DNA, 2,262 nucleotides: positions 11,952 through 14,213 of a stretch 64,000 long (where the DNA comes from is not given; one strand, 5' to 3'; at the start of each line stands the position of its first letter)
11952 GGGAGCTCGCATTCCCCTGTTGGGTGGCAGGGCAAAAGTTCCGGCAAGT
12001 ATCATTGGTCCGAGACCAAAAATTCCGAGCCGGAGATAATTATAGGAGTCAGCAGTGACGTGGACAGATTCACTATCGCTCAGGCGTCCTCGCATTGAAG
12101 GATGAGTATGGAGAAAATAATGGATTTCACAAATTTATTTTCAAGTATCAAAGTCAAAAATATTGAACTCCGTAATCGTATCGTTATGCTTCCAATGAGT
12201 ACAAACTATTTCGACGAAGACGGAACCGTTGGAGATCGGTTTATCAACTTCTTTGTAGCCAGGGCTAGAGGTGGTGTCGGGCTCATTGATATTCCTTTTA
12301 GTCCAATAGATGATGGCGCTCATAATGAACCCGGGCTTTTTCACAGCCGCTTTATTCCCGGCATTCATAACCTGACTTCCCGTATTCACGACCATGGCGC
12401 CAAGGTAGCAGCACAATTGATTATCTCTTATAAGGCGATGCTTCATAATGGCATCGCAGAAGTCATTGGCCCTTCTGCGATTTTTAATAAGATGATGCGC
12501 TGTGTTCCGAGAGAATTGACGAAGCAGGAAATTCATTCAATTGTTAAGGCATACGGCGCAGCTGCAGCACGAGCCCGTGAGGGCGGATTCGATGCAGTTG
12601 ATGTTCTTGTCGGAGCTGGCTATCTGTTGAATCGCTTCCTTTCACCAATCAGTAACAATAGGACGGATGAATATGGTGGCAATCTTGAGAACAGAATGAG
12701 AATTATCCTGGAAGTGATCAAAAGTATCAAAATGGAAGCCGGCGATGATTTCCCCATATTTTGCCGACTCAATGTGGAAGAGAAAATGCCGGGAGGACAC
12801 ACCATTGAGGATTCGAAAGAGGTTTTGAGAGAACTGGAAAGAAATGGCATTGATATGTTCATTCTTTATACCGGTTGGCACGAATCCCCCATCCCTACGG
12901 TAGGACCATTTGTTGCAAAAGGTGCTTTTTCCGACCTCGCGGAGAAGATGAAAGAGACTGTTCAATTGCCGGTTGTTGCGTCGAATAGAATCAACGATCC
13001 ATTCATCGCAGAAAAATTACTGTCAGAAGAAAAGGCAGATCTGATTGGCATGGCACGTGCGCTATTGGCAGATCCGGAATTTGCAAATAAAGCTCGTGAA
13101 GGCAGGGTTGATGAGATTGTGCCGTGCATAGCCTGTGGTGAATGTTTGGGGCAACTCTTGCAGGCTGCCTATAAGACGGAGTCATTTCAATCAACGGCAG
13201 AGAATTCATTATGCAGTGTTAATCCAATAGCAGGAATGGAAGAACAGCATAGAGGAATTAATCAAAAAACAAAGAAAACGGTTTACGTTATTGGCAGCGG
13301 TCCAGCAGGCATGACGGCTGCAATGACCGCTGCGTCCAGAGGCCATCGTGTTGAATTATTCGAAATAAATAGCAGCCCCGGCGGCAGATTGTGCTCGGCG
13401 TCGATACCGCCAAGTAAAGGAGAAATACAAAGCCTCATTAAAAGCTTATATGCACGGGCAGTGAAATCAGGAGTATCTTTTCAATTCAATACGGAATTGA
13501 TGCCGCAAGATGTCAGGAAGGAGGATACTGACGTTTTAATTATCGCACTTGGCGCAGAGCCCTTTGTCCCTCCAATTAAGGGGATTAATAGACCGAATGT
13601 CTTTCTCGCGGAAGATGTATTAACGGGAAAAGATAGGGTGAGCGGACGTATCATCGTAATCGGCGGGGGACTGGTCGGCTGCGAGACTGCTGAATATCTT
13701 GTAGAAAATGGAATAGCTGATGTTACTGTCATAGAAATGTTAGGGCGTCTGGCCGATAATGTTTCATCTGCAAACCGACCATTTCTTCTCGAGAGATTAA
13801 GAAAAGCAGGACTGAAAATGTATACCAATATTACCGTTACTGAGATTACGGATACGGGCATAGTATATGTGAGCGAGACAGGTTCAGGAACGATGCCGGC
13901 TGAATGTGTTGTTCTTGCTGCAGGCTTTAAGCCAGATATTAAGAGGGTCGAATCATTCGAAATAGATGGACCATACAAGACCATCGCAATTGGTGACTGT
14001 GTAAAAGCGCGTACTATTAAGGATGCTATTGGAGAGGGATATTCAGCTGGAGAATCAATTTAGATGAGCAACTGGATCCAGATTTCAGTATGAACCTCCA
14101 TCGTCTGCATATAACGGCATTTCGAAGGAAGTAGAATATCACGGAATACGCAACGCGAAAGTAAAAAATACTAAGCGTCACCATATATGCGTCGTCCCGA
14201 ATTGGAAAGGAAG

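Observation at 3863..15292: Five-fold expansion of an uncharacterised winged-helix / poly-cysteine / di-ferredoxin protein module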

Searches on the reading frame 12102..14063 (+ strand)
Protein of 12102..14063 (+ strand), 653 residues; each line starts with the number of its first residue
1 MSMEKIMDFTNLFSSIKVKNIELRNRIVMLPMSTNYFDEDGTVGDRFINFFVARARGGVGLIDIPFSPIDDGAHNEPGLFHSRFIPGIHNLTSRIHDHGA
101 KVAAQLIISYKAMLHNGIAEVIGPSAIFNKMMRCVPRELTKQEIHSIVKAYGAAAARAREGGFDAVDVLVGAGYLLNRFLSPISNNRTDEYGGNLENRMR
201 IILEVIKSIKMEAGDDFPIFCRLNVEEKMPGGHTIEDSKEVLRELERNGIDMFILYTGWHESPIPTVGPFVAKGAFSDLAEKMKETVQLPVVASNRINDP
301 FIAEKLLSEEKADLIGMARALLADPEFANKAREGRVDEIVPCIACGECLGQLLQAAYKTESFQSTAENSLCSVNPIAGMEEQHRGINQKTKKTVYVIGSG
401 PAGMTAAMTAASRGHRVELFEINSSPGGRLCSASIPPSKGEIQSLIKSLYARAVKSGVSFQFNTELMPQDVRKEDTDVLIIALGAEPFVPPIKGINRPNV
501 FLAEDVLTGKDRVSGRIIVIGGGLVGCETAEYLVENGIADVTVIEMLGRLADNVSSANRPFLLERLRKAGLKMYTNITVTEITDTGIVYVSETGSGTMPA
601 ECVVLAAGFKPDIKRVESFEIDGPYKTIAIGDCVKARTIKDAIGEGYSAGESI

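Call 3: search_protein_families(library=pfam, proteins=[window:12102-14063:+], max_evalue=0.01)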
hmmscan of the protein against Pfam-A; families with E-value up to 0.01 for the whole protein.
window:12102-14063:+ (653 aa): 18 families
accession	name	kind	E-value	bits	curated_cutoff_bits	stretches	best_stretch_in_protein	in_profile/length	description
PF00724.26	Oxidored_FMN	-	6.3e-65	220.1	27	1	12-337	2-341/342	NADH:flavin oxidoreductase / NADH oxidase family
PF07992.20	Pyr_redox_2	-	3.7e-33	115.6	26.1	1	393-617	2-245/291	Pyridine nucleotide-disulphide oxidoreductase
PF01266.30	DAO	-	2e-16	60.9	27.9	2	516-558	1-42/353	FAD dependent oxidoreductase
PF00070.33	Pyr_redox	-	1e-15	58.5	22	1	516-586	1-70/82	Pyridine nucleotide-disulphide oxidoreductase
PF13450.12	NAD_binding_8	-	9.5e-15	55.1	21.9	2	396-434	1-39/68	NAD(P)-binding Rossmann-like domain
PF13738.12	Pyr_redox_3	-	3.2e-13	50.1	30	1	476-618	125-276/305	Pyridine nucleotide-disulphide oxidoreductase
PF03486.20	HI0933_like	-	1.1e-09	38.6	50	1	393-430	2-39/244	HI0933-like protein Rossmann domain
PF01134.28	GIDA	-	6e-09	35.9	22.1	1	394-451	2-61/391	Glucose inhibited division protein A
PF12831.13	FAD_oxidored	-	1.1e-08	35.3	27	1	394-465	2-67/416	FAD dependent oxidoreductase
PF01494.25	FAD_binding_3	-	6e-07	29.4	22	0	517-571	4-58/349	FAD binding domain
PF01262.27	AlaDh_PNT_C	-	9.1e-07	28.9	23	1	387-424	24-61/214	Alanine dehydrogenase/PNT, C-terminal domain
PF00890.30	FAD_binding_2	-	1.6e-06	28.1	20.4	1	394-428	2-36/414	FAD binding domain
PF13434.12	Lys_Orn_oxgnase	-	4.5e-06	26.5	21.3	1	458-566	130-238/339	L-lysine 6-monooxygenase/L-ornithine 5-monooxygenase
PF01946.23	Thi4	-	0.00028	20.6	26.2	0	391-428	17-55/235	Thi4 family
PF13241.12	NAD_binding_7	-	0.00067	20.6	22.1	0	516-545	9-37/104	Putative NAD(P)-binding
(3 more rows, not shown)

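Call 4: search_protein_families(library=ncbifam, proteins=[window:12102-14063:+], max_evalue=0.01)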
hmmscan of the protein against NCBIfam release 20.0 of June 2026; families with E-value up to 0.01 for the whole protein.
window:12102-14063:+ (653 aa): 132 families (the best 25 are shown)
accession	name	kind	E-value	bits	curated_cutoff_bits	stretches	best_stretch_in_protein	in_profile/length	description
NF041087.1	bile_acid_BaiCD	equivalog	1.4e-142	476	825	1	9-652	1-641/642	bile acid Fe-S flavoenzyme BaiCD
NF045599.1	bili_reduct_long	exception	1.4e-136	456.3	750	1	12-653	1-641/641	bilirubin reductase, long form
TIGR03997.1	mycofact_OYE_2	equivalog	1.7e-126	423.2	793.15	1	11-653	1-645/645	mycofactocin system FadH/OYE family oxidoreductase 2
NF010047.0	PRK13523.1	equivalog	3.2e-63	213.8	431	1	10-333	3-322/339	NADPH dehydrogenase NamA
NF045592.1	bili_reduct_N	equivalog_domain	5.9e-60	203.3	425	1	12-355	2-355/363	bilirubin reductase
TIGR03996.1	mycofact_OYE_1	hypoth_equivalog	1.9e-55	188.5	627.9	1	23-648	13-631/633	mycofactocin system FadH/OYE family oxidoreductase 1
NF006101.0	PRK08255.1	equivalog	3.2e-47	161.1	1078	1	10-329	397-728/768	bifunctional salicylyl-CoA 5-hydroxylase/oxidoreductase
NF007899.0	PRK10605.1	subfamily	8.8e-30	104.2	403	1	7-216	1-229/365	N-ethylmaleimide reductase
TIGR01350.1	lipoamide_DH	equivalog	2.7e-23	82.4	408.8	2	469-622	122-282/461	dihydrolipoyl dehydrogenase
NF003585.0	PRK05249.1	equivalog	9.4e-19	67.3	465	2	471-614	134-276/464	Si-specific NAD(P)(+) transhydrogenase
NF009410.0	PRK12771.1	subfamily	2.2e-17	62.9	516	1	385-586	132-336/566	NAD(P)-binding protein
NF007123.0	PRK09564.1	equivalog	4.1e-17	62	458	1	469-650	97-281/444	CoA-disulfide reductase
TIGR02053.1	MerA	equivalog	4.3e-17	62.2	454.45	1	452-616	105-273/465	mercury(II) reductase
NF004991.0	PRK06370.1-3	subfamily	7e-17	61.1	620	2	480-616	169-307/509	FAD-containing oxidoreductase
NF041853.1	hythiocyan_redase_MerA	equivalog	1.1e-15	57.5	650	1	472-613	118-258/440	hypothiocyanous acid reductase MerA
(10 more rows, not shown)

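Call 73: search_solved_structures(query=window:12102-14063:+, max_evalue=1e-30)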
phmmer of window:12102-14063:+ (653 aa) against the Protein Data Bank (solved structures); distinct sequences matched with E-value up to 1e-30: 33.
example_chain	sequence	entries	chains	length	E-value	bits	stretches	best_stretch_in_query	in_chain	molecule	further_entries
6qkg_A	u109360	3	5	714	2.4e-92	313.5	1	9-651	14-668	NCR A | NCR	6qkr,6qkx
1ps9_A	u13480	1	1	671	4.2e-91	309.4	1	9-537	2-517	2,4-dienoyl-CoA reductase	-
1z41_A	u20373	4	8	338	5.6e-46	160.4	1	11-334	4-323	Probable NADH-dependent flavin oxidoreductase yqjM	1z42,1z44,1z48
9iuv_A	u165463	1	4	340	3.7e-45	157.7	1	10-330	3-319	NADPH dehydrogenase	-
3krz_A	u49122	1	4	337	1.5e-43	152.3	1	13-327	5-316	NADH:flavin oxidoreductase/NADH oxidase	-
3kru_A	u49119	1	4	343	1.6e-43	152.2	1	13-327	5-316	NADH:flavin oxidoreductase/NADH oxidase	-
3gr7_A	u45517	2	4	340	2.1e-43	151.8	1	10-329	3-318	NADPH dehydrogenase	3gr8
6l6j_A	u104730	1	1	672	4.9e-43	150.7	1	11-650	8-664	Oxidored_FMN domain-containing protein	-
8x0j_A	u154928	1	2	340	1.4e-40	142.5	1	10-329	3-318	NADPH dehydrogenase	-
5nux_A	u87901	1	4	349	4.4e-39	137.6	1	12-333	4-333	Chromate reductase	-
6de6_A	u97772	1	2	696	6.5e-39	137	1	78-484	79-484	Histamine dehydrogenase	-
5ogt_A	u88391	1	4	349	7.3e-39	136.9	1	12-333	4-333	Chromate reductase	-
8uaj_A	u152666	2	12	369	1.1e-38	136.3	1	11-333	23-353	NADPH dehydrogenase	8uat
3hf3_A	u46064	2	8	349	1.2e-38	136.2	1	12-333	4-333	Chromate reductase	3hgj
3k30_A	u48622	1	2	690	1.3e-38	136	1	79-438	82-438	Histamine dehydrogenase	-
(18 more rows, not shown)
